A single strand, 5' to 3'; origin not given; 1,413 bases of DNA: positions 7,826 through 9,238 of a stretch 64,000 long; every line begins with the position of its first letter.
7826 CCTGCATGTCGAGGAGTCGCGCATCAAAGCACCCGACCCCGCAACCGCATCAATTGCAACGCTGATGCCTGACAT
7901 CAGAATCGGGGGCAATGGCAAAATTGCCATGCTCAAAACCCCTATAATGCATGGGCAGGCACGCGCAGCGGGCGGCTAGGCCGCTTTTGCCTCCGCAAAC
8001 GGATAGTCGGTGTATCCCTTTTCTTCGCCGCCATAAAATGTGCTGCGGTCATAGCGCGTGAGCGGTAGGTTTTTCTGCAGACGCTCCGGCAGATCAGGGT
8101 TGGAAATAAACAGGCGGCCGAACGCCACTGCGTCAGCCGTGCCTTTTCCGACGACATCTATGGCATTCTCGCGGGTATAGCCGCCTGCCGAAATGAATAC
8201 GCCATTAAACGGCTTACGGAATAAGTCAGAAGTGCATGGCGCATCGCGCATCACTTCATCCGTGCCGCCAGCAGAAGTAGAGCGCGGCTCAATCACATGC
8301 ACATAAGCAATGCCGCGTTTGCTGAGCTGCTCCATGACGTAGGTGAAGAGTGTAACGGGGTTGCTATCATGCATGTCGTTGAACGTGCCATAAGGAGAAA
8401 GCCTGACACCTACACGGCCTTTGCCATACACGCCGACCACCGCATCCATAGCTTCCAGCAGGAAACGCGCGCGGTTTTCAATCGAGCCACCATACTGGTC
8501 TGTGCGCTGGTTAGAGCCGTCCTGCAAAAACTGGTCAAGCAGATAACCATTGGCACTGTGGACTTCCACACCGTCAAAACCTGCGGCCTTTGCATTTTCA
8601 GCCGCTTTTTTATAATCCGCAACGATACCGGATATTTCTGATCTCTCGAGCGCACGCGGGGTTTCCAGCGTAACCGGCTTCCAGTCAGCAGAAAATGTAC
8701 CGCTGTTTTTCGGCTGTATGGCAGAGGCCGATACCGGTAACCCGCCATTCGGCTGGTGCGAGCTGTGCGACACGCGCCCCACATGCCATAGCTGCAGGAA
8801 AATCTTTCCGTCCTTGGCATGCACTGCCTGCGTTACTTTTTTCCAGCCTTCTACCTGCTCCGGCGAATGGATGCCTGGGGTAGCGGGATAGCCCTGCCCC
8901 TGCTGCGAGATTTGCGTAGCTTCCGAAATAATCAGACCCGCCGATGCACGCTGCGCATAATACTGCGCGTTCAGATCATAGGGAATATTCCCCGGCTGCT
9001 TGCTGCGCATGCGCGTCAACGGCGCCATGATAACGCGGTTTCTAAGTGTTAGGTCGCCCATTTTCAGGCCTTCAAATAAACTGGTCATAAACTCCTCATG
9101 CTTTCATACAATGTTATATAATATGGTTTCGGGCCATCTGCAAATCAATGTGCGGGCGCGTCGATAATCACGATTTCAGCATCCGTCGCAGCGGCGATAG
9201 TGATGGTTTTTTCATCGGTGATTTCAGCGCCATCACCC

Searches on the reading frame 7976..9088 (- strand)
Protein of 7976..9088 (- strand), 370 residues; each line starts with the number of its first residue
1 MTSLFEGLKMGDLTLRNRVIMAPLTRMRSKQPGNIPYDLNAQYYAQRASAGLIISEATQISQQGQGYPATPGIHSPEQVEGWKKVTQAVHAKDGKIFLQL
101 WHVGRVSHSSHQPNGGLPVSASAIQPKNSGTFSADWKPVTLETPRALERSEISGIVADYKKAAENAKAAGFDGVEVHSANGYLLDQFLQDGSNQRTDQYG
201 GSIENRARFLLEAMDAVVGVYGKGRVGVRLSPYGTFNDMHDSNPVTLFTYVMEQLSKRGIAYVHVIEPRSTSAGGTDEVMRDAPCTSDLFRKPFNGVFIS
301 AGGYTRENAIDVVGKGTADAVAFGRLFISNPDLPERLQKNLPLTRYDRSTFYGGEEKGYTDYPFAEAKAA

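Call 7: search_protein_families(library=pfam, proteins=[window:7976-9088:-], max_evalue=0.01)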
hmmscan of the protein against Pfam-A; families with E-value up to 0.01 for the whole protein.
window:7976-9088:- (370 aa): 1 family
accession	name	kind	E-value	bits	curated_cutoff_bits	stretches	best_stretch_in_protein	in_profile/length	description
PF00724.26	Oxidored_FMN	-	4.4e-95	319.3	27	1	3-343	1-341/342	NADH:flavin oxidoreductase / NADH oxidase family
